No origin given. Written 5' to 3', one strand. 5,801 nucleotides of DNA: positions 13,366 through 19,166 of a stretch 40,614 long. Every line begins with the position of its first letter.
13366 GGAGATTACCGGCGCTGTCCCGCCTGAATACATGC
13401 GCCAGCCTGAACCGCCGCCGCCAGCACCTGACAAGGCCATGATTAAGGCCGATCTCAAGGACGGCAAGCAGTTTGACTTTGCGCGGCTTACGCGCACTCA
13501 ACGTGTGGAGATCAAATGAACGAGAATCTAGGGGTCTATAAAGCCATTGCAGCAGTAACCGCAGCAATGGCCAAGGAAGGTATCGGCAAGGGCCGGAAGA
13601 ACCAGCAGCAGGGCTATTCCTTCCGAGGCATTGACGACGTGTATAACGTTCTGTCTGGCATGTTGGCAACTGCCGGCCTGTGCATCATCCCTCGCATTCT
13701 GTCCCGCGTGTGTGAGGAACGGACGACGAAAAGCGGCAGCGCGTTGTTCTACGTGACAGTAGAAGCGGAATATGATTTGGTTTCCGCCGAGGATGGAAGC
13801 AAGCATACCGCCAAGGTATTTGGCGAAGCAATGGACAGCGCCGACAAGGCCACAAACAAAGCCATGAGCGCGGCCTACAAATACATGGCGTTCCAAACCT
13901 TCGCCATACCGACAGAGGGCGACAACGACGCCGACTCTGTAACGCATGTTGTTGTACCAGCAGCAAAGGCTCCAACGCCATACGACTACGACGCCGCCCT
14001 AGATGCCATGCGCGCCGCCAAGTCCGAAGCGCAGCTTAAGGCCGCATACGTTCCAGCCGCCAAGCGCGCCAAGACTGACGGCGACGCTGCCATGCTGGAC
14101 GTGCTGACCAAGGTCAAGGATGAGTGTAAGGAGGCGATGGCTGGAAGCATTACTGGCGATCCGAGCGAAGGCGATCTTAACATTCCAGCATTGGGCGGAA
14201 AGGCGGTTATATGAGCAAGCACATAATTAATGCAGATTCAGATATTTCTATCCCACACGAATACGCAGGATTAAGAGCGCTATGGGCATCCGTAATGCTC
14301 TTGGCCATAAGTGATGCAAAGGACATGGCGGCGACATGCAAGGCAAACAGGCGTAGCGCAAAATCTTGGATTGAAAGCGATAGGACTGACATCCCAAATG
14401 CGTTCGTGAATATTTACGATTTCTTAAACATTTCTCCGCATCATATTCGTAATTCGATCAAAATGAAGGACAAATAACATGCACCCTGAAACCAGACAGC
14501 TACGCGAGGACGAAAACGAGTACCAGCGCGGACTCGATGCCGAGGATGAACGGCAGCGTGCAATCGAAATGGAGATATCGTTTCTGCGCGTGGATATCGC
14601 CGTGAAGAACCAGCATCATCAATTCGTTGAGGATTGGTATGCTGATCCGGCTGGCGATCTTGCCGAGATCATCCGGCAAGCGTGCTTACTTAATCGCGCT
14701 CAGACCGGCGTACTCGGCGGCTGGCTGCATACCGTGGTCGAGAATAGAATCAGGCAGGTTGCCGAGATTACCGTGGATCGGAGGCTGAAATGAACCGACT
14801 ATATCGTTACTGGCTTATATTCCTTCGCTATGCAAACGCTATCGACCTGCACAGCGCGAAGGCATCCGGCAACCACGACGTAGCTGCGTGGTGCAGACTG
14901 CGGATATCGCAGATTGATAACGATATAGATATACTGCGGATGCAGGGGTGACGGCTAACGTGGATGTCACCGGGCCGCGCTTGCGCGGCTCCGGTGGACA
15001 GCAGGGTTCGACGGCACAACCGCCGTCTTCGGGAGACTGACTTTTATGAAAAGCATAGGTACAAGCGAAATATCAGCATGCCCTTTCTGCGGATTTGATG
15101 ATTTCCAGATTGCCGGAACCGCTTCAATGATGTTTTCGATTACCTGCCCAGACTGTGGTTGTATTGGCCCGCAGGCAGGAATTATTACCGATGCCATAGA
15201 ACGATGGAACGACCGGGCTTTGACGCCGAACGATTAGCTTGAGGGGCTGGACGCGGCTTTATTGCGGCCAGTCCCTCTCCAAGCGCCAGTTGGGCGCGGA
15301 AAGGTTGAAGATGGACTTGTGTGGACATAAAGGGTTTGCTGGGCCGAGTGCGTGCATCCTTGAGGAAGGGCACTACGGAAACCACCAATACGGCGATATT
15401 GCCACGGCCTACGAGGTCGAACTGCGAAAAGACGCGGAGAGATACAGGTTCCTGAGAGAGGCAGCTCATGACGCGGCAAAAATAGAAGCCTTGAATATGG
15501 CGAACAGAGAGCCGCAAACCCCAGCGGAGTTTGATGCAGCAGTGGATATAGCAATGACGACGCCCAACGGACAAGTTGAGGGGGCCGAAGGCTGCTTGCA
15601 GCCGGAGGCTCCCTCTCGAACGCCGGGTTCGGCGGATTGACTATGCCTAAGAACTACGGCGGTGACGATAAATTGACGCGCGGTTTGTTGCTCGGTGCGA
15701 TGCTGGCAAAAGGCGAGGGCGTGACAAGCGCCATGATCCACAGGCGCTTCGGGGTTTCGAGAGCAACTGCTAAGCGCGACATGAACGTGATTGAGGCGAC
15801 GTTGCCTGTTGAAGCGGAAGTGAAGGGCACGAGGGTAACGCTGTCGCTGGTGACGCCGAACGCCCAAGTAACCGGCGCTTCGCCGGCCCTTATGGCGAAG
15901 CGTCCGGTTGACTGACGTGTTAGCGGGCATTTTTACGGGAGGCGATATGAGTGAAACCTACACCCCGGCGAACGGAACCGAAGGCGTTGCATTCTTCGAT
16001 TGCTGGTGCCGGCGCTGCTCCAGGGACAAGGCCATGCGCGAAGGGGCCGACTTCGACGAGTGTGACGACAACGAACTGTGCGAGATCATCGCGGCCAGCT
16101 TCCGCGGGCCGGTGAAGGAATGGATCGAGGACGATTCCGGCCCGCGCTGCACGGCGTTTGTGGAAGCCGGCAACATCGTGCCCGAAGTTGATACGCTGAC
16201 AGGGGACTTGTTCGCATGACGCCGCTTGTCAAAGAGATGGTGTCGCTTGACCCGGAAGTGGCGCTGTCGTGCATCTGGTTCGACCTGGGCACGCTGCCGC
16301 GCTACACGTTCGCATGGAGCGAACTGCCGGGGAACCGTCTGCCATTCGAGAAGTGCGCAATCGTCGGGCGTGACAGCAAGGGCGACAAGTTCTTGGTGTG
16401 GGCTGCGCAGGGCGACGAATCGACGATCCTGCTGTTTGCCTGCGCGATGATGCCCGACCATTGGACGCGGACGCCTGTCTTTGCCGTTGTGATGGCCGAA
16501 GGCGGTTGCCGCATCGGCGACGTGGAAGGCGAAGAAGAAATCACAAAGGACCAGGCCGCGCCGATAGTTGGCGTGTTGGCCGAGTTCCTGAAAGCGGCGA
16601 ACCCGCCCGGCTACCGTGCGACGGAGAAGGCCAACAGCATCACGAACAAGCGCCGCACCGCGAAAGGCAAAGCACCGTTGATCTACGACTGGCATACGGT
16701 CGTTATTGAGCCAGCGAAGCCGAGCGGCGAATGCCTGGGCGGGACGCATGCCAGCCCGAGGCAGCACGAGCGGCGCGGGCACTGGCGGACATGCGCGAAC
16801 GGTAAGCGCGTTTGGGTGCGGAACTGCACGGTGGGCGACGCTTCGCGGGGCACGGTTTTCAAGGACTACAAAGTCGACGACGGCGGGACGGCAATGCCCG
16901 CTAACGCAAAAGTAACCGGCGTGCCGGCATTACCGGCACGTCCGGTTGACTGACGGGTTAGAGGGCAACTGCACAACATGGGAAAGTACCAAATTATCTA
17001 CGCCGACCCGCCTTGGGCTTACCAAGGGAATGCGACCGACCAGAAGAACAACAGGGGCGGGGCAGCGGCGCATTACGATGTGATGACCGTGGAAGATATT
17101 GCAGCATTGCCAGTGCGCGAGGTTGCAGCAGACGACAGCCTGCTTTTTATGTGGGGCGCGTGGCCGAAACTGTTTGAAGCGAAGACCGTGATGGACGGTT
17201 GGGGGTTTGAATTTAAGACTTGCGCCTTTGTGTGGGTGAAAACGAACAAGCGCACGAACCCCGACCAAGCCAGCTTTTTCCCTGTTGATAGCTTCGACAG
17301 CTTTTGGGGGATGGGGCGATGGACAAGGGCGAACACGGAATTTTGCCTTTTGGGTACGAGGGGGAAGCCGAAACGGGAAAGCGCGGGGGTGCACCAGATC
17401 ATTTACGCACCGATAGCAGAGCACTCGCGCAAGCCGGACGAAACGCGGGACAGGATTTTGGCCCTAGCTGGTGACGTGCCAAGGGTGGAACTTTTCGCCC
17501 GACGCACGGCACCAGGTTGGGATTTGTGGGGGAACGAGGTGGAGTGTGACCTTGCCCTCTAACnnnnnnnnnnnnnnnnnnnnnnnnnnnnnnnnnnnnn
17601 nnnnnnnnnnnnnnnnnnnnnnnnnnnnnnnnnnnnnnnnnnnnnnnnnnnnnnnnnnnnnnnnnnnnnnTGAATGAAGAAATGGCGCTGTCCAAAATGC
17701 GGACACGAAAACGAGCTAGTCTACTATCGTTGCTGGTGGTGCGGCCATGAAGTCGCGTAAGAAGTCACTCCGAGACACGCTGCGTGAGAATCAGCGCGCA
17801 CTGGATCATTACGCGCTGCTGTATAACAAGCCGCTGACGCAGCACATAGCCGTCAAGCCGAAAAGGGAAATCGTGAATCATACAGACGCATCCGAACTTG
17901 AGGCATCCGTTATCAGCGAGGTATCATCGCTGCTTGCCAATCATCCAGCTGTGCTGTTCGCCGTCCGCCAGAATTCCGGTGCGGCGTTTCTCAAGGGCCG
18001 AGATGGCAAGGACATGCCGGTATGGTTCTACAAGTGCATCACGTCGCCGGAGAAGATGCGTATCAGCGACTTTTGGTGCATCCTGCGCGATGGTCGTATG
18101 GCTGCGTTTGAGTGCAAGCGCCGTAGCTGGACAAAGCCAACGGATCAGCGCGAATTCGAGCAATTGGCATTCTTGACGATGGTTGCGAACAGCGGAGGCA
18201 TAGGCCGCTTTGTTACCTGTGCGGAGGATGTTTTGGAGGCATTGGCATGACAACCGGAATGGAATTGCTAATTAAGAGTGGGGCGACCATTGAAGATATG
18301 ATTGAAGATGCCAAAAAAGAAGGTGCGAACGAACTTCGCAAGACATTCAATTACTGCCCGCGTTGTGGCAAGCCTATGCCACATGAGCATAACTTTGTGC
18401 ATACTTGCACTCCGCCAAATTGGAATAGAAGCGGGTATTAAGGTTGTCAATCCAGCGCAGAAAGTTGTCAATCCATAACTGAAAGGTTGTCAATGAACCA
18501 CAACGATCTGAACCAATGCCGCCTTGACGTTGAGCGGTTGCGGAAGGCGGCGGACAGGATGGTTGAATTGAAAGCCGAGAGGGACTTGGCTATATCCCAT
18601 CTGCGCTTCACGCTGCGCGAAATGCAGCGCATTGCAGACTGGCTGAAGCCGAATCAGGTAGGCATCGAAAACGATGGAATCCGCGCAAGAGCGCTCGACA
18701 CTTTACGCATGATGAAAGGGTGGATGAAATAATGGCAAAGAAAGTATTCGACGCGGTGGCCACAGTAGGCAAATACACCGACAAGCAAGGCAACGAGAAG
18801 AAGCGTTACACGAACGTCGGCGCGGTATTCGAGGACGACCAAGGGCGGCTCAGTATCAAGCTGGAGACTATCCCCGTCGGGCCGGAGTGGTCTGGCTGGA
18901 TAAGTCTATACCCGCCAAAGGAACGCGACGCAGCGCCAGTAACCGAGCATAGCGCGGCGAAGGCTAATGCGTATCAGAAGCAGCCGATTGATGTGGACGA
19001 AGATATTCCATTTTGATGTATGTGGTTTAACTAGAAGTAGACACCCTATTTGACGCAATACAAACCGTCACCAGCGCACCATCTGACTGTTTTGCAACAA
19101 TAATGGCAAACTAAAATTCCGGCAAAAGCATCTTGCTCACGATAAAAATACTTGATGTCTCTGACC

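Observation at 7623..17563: Each inter-repeat interval carries its own perfect terminal inverted complement, the signature of circularisable cassettes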

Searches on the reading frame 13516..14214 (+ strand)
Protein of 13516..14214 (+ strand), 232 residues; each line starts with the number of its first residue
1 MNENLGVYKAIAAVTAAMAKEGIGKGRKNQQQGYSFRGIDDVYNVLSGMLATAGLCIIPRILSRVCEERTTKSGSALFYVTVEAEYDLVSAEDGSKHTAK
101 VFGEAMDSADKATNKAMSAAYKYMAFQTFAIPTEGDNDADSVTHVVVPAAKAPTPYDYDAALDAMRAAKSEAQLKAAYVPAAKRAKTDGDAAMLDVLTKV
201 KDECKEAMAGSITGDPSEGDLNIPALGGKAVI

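Call 11: search_protein_families(library=pfam, proteins=[window:13516-14214:+], max_evalue=0.01)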
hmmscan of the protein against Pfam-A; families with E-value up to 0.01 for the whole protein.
window:13516-14214:+ (232 aa): 1 family
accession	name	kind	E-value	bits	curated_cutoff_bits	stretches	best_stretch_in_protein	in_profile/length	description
PF04404.17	ERF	-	2.2e-18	67.2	25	1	7-143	1-130/153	ERF superfamily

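Call 15: find_related_loci(query=window:13516-14214:+, collection=viral_contigs, flank=10000)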
Query window:13516-14214:+ (232 aa) in viral_contigs; peptide patterns used: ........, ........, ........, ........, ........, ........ (x = any residue, [..] = any of these).
109 stretches matched a pattern; 106 encode a relative of the query (tblastn E <= 1e-3); the best 80 are kept; 80 distinct loci.
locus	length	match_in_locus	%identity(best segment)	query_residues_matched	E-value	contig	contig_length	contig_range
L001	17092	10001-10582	80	1-194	1e-96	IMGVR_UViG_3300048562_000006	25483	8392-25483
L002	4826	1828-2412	61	5-202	1e-71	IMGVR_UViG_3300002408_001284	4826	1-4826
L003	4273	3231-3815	61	5-202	1e-71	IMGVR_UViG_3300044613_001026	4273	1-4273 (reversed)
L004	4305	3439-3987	65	5-188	1e-71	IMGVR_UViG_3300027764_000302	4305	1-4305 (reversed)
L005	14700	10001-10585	61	5-202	2e-71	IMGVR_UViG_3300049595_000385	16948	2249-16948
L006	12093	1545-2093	64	5-188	4e-71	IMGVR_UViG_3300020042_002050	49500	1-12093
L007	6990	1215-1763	63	5-188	1e-70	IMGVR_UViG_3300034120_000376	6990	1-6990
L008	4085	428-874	72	5-154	4e-68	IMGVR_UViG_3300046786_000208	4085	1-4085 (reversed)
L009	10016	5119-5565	72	5-154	8e-68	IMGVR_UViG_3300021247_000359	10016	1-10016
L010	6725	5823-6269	72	5-154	8e-68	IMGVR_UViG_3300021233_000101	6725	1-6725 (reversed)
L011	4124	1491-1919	72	3-144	1e-67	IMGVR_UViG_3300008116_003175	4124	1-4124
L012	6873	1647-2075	72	3-144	1e-67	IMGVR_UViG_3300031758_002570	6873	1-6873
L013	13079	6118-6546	72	3-144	2e-67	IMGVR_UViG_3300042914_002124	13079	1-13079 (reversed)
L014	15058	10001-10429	72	3-144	2e-67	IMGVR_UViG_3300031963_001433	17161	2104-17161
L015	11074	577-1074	64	1-167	2e-67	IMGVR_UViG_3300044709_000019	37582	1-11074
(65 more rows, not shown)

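Call 38: search_protein_families(library=pfam, proteins=[L001:4207-4866:+, L001:4993-5397:+, L001:4614-5153:-, L001:5461-5838:-, L001:4103-4600:-, L001:5913-6140:-, L001:6237-6518:-, L001:1090-1803:-, L001:9037-9750:+, L001:7839-8276:-], max_evalue=0.01)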
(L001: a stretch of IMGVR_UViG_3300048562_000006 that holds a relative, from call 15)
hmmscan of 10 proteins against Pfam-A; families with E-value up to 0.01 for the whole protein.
L001:4207-4866:+ (219 aa): 0 families

L001:4993-5397:+ (134 aa): 0 families

L001:4614-5153:- (179 aa): 0 families

L001:5461-5838:- (125 aa): 0 families

L001:4103-4600:- (165 aa): 0 families

L001:5913-6140:- (75 aa): 0 families

L001:6237-6518:- (93 aa): 0 families

L001:1090-1803:- (237 aa): 2 families
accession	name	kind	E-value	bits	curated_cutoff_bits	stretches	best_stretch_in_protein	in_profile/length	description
PF01555.25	N6_N4_Mtase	-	5e-19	69.6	26.7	1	144-209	153-219/221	DNA methylase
PF01170.24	UPF0020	-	2e-06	28.1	22.3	0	171-221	28-78/197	RMKL-like, methyltransferase domain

L001:9037-9750:+ (237 aa): 2 families
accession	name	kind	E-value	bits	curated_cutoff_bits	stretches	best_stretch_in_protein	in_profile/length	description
PF00805.28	Pentapeptide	-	2.9e-33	113.4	20.2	4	83-122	1-40/40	Pentapeptide repeats (8 copies)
PF13576.12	Pentapeptide_3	-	4.9e-11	43.1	27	1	122-162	3-46/48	Pentapeptide repeats (9 copies)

L001:7839-8276:- (145 aa): 1 family
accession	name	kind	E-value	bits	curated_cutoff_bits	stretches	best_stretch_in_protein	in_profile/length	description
PF25185.1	Tad3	-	4.4e-39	133.4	27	1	2-124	1-118/119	Type I Thoeris inhibitor Tad3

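Call 83: find_encoding_contigs(protein=window:13516-14214:+, flank=8000, max_places=10)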
Protein window:13516-14214:+ (232 aa): 7 contigs read that carry it; 6 places shown.
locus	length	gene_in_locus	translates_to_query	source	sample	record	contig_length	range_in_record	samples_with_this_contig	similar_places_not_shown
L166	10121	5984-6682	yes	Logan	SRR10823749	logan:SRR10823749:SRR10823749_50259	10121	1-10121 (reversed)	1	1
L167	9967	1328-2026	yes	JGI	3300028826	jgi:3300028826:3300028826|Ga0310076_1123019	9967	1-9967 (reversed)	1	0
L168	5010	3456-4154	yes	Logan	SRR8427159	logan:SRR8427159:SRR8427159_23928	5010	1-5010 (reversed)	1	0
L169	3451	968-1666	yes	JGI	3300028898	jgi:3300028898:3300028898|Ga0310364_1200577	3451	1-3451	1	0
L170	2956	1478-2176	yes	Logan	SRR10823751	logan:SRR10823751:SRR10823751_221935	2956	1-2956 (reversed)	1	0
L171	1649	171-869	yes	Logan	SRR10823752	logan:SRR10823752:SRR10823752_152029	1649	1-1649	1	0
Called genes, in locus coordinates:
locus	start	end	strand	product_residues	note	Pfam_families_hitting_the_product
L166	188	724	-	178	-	-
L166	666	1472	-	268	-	PF01555:N6_N4_Mtase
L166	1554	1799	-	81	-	-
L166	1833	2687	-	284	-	-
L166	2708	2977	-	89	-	-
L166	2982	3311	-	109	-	-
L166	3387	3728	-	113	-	-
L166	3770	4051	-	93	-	-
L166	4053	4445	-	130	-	-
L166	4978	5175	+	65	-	-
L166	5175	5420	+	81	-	-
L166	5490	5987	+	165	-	PF05565:Sipho_Gp157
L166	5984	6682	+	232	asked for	PF04404:ERF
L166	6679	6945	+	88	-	-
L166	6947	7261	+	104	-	-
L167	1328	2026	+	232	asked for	PF04404:ERF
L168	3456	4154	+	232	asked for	PF04404:ERF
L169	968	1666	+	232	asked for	PF04404:ERF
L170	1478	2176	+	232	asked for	PF04404:ERF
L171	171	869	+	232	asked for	PF04404:ERF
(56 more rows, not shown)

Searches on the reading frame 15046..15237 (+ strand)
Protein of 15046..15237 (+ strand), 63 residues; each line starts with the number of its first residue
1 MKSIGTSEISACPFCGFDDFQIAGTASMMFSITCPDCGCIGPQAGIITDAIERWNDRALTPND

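Call 11: search_protein_families(library=pfam, proteins=[window:15046-15237:+], max_evalue=0.01)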
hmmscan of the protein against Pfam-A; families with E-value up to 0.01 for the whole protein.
window:15046-15237:+ (63 aa): 1 family
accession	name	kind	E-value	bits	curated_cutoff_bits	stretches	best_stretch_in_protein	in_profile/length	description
PF14354.12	Lar_restr_allev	-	5.8e-08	33.3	28.6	1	8-58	2-58/58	Restriction alleviation protein Lar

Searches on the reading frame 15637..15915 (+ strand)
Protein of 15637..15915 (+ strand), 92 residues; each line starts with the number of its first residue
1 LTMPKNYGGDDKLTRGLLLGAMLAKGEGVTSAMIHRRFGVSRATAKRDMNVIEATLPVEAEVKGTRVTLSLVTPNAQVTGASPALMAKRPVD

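Call 11: search_protein_families(library=pfam, proteins=[window:15637-15915:+], max_evalue=0.01)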
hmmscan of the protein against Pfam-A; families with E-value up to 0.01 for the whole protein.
window:15637-15915:+ (92 aa): 1 family
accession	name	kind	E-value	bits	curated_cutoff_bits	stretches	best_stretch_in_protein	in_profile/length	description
PF08279.18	HTH_11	-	6.2e-06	26.4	25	1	22-63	8-51/55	HTH domain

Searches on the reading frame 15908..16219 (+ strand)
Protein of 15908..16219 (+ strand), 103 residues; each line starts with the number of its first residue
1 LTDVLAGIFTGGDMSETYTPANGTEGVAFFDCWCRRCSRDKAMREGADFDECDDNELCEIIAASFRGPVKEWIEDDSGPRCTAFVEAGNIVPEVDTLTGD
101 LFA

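Call 11: search_protein_families(library=pfam, proteins=[window:15908-16219:+], max_evalue=0.01)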
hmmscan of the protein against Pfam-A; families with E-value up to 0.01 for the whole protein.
window:15908-16219:+ (103 aa): 0 families

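Call 36: search_protein_families(library=phrogs, proteins=[window:15908-16219:+], max_evalue=0.001)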
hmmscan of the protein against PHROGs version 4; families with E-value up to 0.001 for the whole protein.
window:15908-16219:+ (103 aa): 1 family
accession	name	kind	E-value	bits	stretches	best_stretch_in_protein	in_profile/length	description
phrog_6074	-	unknown function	1.1e-07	32.8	1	19-87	10-77/106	-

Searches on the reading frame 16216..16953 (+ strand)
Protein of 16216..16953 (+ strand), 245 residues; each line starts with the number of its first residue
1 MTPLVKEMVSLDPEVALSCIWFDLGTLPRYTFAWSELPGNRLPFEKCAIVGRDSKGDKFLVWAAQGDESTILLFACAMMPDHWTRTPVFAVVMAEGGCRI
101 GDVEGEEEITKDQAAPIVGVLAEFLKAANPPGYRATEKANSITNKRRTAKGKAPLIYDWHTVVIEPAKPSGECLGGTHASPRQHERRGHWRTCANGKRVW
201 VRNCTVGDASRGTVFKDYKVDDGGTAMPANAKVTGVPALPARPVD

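Call 11: search_protein_families(library=pfam, proteins=[window:16216-16953:+], max_evalue=0.01)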
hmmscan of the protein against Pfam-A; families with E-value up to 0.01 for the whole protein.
window:16216-16953:+ (245 aa): 0 families

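Call 36: search_protein_families(library=phrogs, proteins=[window:16216-16953:+], max_evalue=0.001)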
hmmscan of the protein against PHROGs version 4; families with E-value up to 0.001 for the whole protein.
window:16216-16953:+ (245 aa): 1 family
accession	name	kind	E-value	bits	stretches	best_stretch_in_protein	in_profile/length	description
phrog_10678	-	unknown function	5.4e-05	24.4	1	144-219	139-213/214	-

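Call 54: find_related_loci(query=window:16216-16953:+, collection=viral_contigs, flank=4000)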
Query window:16216-16953:+ (245 aa) in viral_contigs; peptide patterns used: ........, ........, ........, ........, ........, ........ (x = any residue, [..] = any of these).
43 stretches matched a pattern; 35 encode a relative of the query (tblastn E <= 1e-3); 35 distinct loci.
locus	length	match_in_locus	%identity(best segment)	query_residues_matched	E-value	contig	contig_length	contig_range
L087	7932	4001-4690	97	1-230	4e-153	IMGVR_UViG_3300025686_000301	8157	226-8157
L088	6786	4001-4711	93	1-237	1e-150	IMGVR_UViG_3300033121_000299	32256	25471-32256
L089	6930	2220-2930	92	1-237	3e-150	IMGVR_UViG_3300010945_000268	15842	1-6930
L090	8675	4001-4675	42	1-222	7e-49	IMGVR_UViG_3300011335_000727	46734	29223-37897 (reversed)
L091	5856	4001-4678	41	1-223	3e-47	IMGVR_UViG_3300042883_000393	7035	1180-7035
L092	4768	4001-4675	40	1-222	7e-47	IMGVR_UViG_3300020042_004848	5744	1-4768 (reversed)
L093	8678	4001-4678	40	1-223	2e-45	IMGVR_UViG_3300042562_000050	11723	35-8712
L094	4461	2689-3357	40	1-220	1e-44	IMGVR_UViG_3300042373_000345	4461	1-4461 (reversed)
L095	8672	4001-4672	39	1-225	4e-38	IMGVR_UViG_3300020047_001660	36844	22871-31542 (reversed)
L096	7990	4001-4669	36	1-222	1e-37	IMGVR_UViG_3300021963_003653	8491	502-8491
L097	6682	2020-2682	37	1-220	2e-37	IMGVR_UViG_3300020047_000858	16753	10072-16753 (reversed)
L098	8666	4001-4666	37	1-223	5e-37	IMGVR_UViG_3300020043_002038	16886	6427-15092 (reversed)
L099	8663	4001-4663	36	1-220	8e-37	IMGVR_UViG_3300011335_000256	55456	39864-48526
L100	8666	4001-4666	38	1-223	1e-36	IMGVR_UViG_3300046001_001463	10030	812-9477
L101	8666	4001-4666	38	1-223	1e-36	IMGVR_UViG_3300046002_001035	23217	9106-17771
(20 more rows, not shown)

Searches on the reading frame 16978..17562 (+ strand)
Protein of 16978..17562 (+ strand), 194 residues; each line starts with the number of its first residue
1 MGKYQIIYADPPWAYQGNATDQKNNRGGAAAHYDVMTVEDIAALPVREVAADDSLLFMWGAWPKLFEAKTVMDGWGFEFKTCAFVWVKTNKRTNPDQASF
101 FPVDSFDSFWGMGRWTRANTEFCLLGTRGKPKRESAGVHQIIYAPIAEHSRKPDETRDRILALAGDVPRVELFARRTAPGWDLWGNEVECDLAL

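Call 11: search_protein_families(library=pfam, proteins=[window:16978-17562:+], max_evalue=0.01)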
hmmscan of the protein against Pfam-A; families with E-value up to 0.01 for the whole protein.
window:16978-17562:+ (194 aa): 1 family
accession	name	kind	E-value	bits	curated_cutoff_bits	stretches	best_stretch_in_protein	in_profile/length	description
PF05063.20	MT-A70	-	3.9e-27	95.7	23.9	1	4-187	1-172/172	MT-A70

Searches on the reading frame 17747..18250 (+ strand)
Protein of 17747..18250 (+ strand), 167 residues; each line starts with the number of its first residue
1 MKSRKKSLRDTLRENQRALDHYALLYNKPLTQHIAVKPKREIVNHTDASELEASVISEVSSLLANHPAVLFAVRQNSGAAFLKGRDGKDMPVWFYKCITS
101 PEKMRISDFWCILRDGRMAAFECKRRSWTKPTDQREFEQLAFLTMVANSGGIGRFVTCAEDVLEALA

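Call 12: search_protein_families(library=pfam, proteins=[window:17747-18250:+], max_evalue=0.01)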
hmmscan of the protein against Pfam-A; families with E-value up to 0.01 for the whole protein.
window:17747-18250:+ (167 aa): 0 families

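Call 36: search_protein_families(library=phrogs, proteins=[window:17747-18250:+], max_evalue=0.001)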
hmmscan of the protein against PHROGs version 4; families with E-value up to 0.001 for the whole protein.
window:17747-18250:+ (167 aa): 1 family
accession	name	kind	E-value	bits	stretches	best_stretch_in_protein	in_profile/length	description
phrog_93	-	DNA, RNA and nucleotide metabolism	4.2e-07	30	1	37-166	339-438/613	endonuclease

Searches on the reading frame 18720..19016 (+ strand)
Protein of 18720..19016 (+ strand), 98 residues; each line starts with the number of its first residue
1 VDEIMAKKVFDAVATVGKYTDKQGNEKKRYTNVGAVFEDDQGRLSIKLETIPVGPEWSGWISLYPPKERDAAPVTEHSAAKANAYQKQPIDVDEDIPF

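Call 82: find_encoding_contigs(protein=window:18720-19016:+, flank=6000, max_places=10)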
Protein window:18720-19016:+ (98 aa): 1 contig read that carries it; 1 place shown.
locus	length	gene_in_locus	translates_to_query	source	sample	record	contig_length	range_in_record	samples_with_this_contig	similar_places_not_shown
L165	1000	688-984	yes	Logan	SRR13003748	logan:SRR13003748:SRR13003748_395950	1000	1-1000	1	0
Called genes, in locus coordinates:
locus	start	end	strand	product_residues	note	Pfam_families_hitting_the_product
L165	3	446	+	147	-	?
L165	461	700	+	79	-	-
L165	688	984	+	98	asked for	-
